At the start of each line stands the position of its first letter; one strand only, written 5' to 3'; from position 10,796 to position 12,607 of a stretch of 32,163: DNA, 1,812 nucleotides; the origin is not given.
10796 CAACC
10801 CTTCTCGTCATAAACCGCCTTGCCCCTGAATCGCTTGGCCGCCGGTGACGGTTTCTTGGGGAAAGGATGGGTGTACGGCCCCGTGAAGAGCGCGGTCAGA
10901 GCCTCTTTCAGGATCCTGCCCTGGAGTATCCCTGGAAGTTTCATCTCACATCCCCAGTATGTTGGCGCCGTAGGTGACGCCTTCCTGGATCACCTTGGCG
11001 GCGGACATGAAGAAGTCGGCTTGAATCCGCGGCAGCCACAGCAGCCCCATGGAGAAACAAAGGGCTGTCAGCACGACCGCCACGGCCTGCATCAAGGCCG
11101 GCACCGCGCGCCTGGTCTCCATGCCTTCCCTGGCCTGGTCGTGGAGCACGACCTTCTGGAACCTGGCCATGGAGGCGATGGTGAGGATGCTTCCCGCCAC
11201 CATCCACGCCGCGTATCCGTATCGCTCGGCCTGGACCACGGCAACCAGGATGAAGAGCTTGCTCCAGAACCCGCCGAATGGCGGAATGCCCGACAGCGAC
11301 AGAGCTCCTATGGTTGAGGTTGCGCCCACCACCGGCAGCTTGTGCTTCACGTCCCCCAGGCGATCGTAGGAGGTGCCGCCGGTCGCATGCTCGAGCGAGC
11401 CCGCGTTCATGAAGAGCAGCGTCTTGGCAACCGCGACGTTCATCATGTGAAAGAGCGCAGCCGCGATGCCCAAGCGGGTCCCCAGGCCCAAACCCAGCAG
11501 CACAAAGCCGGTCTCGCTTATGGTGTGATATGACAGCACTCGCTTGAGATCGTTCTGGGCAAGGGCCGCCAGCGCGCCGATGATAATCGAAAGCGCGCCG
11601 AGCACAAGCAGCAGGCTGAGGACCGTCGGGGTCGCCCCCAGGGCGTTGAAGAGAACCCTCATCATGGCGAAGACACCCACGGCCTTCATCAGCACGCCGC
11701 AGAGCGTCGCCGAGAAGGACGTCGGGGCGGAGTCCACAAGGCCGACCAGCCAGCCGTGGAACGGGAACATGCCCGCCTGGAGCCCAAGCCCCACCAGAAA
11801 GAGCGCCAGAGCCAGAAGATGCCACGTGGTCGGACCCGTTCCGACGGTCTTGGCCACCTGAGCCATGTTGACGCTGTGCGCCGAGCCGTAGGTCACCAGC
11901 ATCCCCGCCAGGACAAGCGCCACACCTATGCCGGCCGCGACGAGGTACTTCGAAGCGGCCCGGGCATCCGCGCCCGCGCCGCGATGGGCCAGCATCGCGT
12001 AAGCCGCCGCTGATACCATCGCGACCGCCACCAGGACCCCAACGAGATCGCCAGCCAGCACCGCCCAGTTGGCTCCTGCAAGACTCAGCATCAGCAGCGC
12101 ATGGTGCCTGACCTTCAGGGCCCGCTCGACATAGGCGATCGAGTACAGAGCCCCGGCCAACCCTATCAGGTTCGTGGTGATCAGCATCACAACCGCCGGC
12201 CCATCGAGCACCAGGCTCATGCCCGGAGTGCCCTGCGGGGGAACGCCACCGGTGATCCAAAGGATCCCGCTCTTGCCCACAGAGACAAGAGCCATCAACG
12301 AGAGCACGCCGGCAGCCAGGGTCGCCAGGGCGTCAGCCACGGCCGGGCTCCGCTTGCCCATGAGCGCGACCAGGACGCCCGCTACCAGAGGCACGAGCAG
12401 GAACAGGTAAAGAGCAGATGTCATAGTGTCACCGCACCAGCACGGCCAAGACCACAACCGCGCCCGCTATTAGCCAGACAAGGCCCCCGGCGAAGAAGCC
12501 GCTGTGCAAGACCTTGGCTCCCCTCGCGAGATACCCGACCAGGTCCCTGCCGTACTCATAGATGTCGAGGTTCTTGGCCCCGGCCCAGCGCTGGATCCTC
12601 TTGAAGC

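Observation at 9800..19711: Hyc/FHL-type group 4 [NiFe] hydrogenase operon whose electron-input module is a sulfhydrogenase-like AsrA/HydB + FNR-like pair instead of formate dehydrogenase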

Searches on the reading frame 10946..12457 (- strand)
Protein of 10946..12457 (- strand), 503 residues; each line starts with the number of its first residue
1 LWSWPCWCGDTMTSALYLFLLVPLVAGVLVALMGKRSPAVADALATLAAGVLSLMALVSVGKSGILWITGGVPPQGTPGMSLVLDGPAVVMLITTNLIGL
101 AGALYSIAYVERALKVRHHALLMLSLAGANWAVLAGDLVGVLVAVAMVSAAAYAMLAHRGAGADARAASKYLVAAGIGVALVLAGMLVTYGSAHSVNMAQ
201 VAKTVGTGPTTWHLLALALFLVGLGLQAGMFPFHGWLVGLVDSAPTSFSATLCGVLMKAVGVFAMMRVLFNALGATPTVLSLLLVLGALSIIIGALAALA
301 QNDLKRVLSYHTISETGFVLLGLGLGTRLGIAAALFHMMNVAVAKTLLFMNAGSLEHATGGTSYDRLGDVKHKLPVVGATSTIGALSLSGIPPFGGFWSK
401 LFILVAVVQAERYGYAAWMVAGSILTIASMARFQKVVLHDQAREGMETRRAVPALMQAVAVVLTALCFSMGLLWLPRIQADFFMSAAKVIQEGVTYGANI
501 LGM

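Call 4: search_protein_families(library=pfam, proteins=[window:10946-12457:-], max_evalue=0.001)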
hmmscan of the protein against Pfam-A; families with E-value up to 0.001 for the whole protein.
window:10946-12457:- (503 aa): 1 family
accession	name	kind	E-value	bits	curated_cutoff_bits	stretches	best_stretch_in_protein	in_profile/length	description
PF00361.26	Proton_antipo_M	-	6.3e-46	157.3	21.5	1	135-426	1-294/294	NADH:quinone oxidoreductase/Mrp antiporter, TM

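Call 5: search_protein_families(library=ncbifam, proteins=[window:10946-12457:-], max_evalue=0.001)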
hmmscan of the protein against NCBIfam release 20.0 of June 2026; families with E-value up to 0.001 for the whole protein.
window:10946-12457:- (503 aa): 75 families (the best 25 are shown)
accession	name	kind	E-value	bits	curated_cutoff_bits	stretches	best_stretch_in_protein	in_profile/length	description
NF006241.0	PRK08377.1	equivalog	3.3e-69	234.2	645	1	20-466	9-461/494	NADH dehydrogenase subunit N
NF009306.0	PRK12663.1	equivalog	9.3e-67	225.9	542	1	16-498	6-489/498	Na+/H+ antiporter subunit D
NF006240.0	PRK08376.1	subfamily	1.7e-64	218.7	662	1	15-502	6-519/521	putative monovalent cation/H+ antiporter subunit D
NF006419.0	PRK08668.1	equivalog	2.7e-60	204.8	617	1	15-473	3-466/613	NADH dehydrogenase subunit M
NF005818.0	PRK07691.1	equivalog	2.9e-57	194.8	586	1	14-492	4-485/496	Na+/H+ antiporter subunit D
NF005086.0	PRK06521.1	equivalog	2.2e-56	191.7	667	1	14-487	5-503/669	hydrogenase 4 subunit B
NF009308.0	PRK12665.1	equivalog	5.9e-56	190.1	585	1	12-452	5-452/531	Na+/H+ antiporter subunit D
NF004920.0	PRK06277.1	equivalog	2.6e-51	174.9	578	1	16-490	4-475/478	energy conserving hydrogenase EhbF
TIGR01770.1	NDH_I_N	subfamily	3.1e-51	174.8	332.6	1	90-467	75-460/472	NADH-quinone oxidoreductase subunit NuoN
NF006238.0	PRK08375.1-4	equivalog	4.7e-51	174.2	626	1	12-444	2-435/531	putative monovalent cation/H+ antiporter subunit D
TIGR00944.1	2a6301s04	subfamily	1.4e-50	172.9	692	1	16-456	3-449/463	multicomponent K+/H+ antiporter, MrpD/PhaD subunit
NF009305.0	PRK12662.1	equivalog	1.1e-49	169.5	700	1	18-476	8-478/492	putative monovalent cation/H+ antiporter subunit D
NF009288.0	PRK12648.1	equivalog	8.2e-49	166.5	1104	1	16-489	3-486/954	monovalent cation/H+ antiporter subunit A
TIGR01972.1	NDH_I_M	subfamily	7.6e-48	163.4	263.8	1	18-482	3-474/486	NADH-quinone oxidoreductase subunit M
NF005097.0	PRK06525.1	equivalog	4.4e-47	160.9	430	1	18-467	7-468/480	hydrogenase 4 subunit D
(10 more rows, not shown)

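Call 45: find_homologous_proteins(query=window:10946-12457:-, max_evalue=1e-30)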
Query window:10946-12457:- (503 aa): 83 proteins with E <= 1e-30 among 8000 candidates.
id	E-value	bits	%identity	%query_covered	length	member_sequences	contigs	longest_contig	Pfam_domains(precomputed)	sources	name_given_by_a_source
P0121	0.0e+0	1009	100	98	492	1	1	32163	PF00361.26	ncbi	ncbi:MAG: complex I subunit 5 family protein [bacterium]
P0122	1.4e-242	824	82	98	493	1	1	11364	PF00662.27,PF00361.26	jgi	jgi:multicomponent Na+:H+ antiporter subunit D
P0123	5.0e-220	750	72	97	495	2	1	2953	PF00361.26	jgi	jgi:multicomponent Na+:H+ antiporter subunit D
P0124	7.7e-215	732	72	98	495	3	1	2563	PF00662.27,PF00361.26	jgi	jgi:multicomponent Na+:H+ antiporter subunit D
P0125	2.5e-171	589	58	98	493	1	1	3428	PF00361.26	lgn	-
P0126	3.6e-143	496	52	96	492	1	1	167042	PF00662.27,PF10125.15,PF00361.26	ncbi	-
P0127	1.1e-142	495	51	97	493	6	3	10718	PF00662.27,PF00361.26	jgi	jgi:multicomponent Na+:H+ antiporter subunit D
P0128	1.1e-138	481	52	93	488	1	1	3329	PF00662.27,PF00361.26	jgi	jgi:multicomponent Na+:H+ antiporter subunit D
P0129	5.7e-128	446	45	98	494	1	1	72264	PF00662.27,PF10125.15,PF00361.26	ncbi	ncbi:MAG: proton-conducting transporter membrane subunit [Candidatus Eisenbacteria bacterium]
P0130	3.1e-126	440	46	97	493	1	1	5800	PF00662.27,PF10125.15,PF00361.26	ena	-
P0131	2.0e-125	438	49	96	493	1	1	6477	PF00662.27,PF00361.26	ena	-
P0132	3.4e-125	437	44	97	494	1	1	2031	PF00662.27,PF10125.15,PF00361.26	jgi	jgi:multicomponent Na+:H+ antiporter subunit D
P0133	1.3e-122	428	44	97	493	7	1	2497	PF00662.27,PF10125.15,PF00361.26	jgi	jgi:multicomponent Na+:H+ antiporter subunit D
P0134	2.6e-122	427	43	97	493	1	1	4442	PF00662.27,PF10125.15,PF00361.26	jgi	jgi:multicomponent Na+:H+ antiporter subunit D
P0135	1.3e-121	425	43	97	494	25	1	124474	PF00662.27,PF10125.15,PF00361.26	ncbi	-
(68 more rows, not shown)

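Call 46: find_encoding_contigs(protein=P0122, flank=10000, max_places=2)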
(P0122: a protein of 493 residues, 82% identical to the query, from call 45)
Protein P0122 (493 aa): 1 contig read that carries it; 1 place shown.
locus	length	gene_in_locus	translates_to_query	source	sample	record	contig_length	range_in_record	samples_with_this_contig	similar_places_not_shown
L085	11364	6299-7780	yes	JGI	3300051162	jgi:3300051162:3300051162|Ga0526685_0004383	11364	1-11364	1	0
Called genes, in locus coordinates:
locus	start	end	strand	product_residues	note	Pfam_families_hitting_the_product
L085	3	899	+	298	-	PF00970:FAD_binding_6 (faint), PF00175:NAD_binding_1, PF10418:DHODB_Fe-S_bind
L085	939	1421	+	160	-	PF00037:Fer4 (faint), PF13237:Fer4_10 (faint), PF13247:Fer4_11, PF12838:Fer4_7 (weak), PF13187:Fer4_9 (weak)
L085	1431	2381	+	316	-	PF00146:NADHdh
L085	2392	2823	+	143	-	PF01058:Oxidored_q6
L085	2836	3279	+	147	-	PF00329:Complex1_30kDa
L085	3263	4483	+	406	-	PF00374:NiFeSe_Hases, PF00346:Complex1_49kDa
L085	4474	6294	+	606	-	PF00361:Proton_antipo_M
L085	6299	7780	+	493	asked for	PF00662:Proton_antipo_N (weak), PF00361:Proton_antipo_M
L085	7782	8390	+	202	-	PF13183:Fer4_8 (faint), PF14697:Fer4_21 (faint), PF00037:Fer4 (weak), PF12797:Fer4_2 (faint), PF12837:Fer4_6 (faint), PF13237:Fer4_10, PF12838:Fer4_7, PF13187:Fer4_9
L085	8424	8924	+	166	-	PF01750:HycI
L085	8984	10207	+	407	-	PF00245:Alk_phosphatase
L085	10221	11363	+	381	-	?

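Call 47: find_encoding_contigs(protein=P0126, flank=10000, max_places=1)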
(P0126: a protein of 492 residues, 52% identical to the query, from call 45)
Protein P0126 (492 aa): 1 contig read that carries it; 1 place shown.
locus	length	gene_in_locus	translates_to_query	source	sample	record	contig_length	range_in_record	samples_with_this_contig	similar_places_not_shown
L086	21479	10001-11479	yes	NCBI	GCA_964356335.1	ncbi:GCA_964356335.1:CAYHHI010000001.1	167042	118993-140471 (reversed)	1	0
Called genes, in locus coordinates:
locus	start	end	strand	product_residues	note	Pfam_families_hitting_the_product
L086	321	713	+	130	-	PF13596:PAS_10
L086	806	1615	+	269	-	PF02535:Zip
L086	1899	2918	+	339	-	PF00037:Fer4 (faint), PF12838:Fer4_7 (faint), PF13187:Fer4_9 (faint), PF13534:Fer4_17 (faint), PF13237:Fer4_10 (faint), PF14697:Fer4_21 (faint), PF13183:Fer4_8, PF17179:Fer4_22, +1 more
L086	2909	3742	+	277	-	PF00970:FAD_binding_6 (weak), PF00175:NAD_binding_1, PF10418:DHODB_Fe-S_bind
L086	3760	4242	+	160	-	PF00037:Fer4 (faint), PF13237:Fer4_10 (faint), PF13247:Fer4_11, PF12838:Fer4_7 (weak), PF13187:Fer4_9 (weak)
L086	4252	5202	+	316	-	PF00146:NADHdh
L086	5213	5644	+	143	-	PF01058:Oxidored_q6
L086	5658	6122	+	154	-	PF00329:Complex1_30kDa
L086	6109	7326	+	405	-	PF00374:NiFeSe_Hases, PF00346:Complex1_49kDa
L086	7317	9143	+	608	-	PF00361:Proton_antipo_M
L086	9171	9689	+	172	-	-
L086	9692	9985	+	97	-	PF00420:Oxidored_q2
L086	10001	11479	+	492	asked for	PF00662:Proton_antipo_N (weak), PF10125:NADHdeh_related (weak), PF00361:Proton_antipo_M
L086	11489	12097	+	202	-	PF13183:Fer4_8 (faint), PF14697:Fer4_21 (faint), PF00037:Fer4 (weak), PF12797:Fer4_2 (faint), PF12837:Fer4_6 (faint), PF13237:Fer4_10 (weak), PF12838:Fer4_7, PF13187:Fer4_9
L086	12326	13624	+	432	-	PF16980:CitMHS_2, PF03600:CitMHS (weak)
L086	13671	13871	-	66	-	PF02597:ThiS (weak)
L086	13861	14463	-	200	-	PF00899:ThiF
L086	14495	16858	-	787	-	PF02730:AFOR_N, PF01314:AFOR_C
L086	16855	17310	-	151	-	PF12838:Fer4_7, PF13187:Fer4_9 (weak), PF13746:Fer4_18 (weak), PF00037:Fer4 (weak), PF13237:Fer4_10, PF13187:Fer4_9, PF00037:Fer4 (weak), PF12838:Fer4_7 (weak), +8 more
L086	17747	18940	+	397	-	PF00245:Alk_phosphatase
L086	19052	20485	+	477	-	PF03951:Gln-synt_N, PF00120:Gln-synt_C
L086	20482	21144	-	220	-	-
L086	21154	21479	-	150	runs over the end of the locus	PF02915:Rubrerythrin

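Call 51: search_solved_structures(query=window:10946-12424:-, max_evalue=1e-20, show_alignments=2)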
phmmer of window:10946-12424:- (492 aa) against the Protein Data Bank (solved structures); distinct sequences matched with E-value up to 1e-20: 38.
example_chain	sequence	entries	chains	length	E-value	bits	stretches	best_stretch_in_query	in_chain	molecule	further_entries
6u8y_H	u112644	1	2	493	2.3e-47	165.3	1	7-488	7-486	NADH dehydrogenase subunit N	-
7qru_D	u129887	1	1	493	5.5e-47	164.1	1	4-468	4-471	Na+/H+ antiporter subunit D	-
6cfw_H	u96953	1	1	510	3.2e-42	148.4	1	9-490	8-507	Monovalent cation/H+ antiporter subunit D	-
6hum_F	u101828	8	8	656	1.1e-35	126.9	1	68-412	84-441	NADH dehydrogenase subunit 5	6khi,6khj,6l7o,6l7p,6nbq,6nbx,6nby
6u8y_X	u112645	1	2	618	1.4e-35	126.6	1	7-443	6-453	NADH dehydrogenase subunit M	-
7d3u_D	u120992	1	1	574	6.7e-35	124.3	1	2-422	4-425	Monovalent Na+/H+ antiporter subunit D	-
6z16_D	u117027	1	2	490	9.7e-35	123.7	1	2-464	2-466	Multisubunit Na+/H+ antiporter, D subunit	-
7eu3_F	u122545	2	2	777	1.8e-28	103.1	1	72-410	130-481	NAD(P)H-quinone oxidoreductase subunit F | NADH-plastoquinone oxidoreductase subunit 5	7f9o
6hum_B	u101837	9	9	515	1.9e-28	103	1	87-443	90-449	NAD(P)H-quinone oxidoreductase subunit 2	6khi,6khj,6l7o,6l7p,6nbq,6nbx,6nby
8e9g_N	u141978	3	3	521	3.3e-28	102.2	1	103-467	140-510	NADH-quinone oxidoreductase subunit N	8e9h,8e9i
9grx_F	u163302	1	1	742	5.8e-27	98.1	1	80-411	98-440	NAD(P)H-quinone oxidoreductase subunit 5, chloroplastic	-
7wff_F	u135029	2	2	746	1.9e-26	96.4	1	79-393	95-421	NAD(P)H-quinone oxidoreductase subunit 5, chloroplastic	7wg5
6z16_A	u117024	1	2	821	7.1e-26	94.5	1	72-421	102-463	Multisubunit Na+/H+ antiporter, A subunit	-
7ar7_N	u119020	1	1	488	7.3e-26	94.5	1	104-432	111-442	NADH-ubiquinone oxidoreductase chain 2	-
7a23_I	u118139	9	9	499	7.8e-26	94.4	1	104-432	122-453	Nad2m | NADH-ubiquinone oxidoreductase chain 2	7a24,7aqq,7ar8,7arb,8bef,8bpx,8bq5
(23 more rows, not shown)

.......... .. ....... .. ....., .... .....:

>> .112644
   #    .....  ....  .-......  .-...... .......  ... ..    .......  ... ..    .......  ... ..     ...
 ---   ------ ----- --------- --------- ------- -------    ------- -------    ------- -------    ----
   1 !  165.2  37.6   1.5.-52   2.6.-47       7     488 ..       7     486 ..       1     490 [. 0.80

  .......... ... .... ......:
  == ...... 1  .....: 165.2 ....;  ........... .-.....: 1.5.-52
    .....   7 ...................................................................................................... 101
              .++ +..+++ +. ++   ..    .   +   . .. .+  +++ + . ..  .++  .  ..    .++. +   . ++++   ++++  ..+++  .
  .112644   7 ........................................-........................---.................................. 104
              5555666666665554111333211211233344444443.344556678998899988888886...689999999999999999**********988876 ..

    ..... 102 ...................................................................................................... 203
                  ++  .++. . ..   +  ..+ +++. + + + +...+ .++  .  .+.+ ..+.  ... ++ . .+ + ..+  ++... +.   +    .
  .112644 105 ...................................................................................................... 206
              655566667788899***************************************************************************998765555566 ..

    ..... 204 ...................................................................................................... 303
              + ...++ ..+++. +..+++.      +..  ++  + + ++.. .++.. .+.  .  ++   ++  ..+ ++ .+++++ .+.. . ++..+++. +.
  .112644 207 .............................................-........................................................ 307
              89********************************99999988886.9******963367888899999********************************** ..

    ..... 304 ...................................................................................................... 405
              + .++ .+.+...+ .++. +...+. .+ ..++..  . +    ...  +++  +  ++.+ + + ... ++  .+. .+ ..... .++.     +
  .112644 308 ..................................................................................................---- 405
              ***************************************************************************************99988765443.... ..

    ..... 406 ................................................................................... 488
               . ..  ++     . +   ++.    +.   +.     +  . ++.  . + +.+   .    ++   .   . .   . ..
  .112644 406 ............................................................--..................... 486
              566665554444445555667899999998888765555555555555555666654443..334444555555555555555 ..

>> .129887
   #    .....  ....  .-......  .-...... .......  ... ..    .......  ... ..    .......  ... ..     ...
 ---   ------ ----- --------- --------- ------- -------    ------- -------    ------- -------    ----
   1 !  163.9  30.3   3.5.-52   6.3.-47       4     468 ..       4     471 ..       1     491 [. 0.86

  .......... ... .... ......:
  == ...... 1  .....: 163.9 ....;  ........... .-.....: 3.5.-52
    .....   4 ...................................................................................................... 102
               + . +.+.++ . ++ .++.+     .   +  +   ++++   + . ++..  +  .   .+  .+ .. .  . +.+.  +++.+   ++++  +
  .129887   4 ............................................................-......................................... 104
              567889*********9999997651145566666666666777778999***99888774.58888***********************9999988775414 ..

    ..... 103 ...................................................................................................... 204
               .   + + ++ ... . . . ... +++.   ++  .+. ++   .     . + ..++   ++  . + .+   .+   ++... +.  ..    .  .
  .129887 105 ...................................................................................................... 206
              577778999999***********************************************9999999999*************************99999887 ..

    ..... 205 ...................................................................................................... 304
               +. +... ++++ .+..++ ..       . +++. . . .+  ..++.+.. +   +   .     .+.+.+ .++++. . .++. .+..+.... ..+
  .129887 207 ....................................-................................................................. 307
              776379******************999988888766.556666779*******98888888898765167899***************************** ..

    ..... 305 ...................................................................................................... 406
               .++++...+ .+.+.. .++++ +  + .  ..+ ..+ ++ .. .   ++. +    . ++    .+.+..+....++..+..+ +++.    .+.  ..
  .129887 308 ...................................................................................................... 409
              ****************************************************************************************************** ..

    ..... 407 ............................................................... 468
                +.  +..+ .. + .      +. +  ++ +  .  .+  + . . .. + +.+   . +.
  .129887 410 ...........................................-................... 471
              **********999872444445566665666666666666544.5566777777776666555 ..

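Call 62: find_encoding_contigs(protein=P0125, flank=5000, max_places=1)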
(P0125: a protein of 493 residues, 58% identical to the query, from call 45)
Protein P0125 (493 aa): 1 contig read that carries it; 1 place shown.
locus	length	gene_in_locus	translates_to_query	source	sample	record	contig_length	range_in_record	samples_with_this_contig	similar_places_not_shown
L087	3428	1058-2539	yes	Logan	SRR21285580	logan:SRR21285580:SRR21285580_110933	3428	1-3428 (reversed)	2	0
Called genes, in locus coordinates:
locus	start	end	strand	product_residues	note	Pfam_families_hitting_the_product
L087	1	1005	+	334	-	?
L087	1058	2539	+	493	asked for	PF00361:Proton_antipo_M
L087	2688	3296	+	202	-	PF00037:Fer4 (weak), PF12797:Fer4_2 (faint), PF12837:Fer4_6 (faint), PF13237:Fer4_10, PF14697:Fer4_21 (weak), PF12838:Fer4_7, PF13187:Fer4_9 (weak)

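Call 63: find_encoding_contigs(protein=P0127, flank=10000, max_places=1)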
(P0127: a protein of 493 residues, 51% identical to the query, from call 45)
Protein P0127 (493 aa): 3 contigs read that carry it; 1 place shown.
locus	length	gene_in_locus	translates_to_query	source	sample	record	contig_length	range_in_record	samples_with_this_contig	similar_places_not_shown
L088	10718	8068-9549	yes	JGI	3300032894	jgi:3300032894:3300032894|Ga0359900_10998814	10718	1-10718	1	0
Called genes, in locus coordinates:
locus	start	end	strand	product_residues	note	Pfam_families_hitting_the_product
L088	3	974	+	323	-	?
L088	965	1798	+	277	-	PF00970:FAD_binding_6 (weak), PF00175:NAD_binding_1, PF10418:DHODB_Fe-S_bind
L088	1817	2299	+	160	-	PF00037:Fer4 (faint), PF13237:Fer4_10 (faint), PF13247:Fer4_11, PF12838:Fer4_7 (weak), PF13187:Fer4_9 (weak)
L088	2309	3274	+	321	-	PF00146:NADHdh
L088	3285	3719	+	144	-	PF01058:Oxidored_q6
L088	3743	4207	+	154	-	PF00329:Complex1_30kDa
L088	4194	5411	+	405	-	PF00374:NiFeSe_Hases, PF00346:Complex1_49kDa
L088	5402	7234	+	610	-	PF00361:Proton_antipo_M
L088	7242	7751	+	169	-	-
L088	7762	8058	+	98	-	PF00420:Oxidored_q2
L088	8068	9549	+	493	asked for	PF00662:Proton_antipo_N, PF00361:Proton_antipo_M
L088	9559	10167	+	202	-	PF13183:Fer4_8 (faint), PF00037:Fer4 (weak), PF12797:Fer4_2 (faint), PF12837:Fer4_6 (faint), PF13237:Fer4_10 (weak), PF14697:Fer4_21 (faint), PF12838:Fer4_7, PF13187:Fer4_9 (weak)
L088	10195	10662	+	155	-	PF01750:HycI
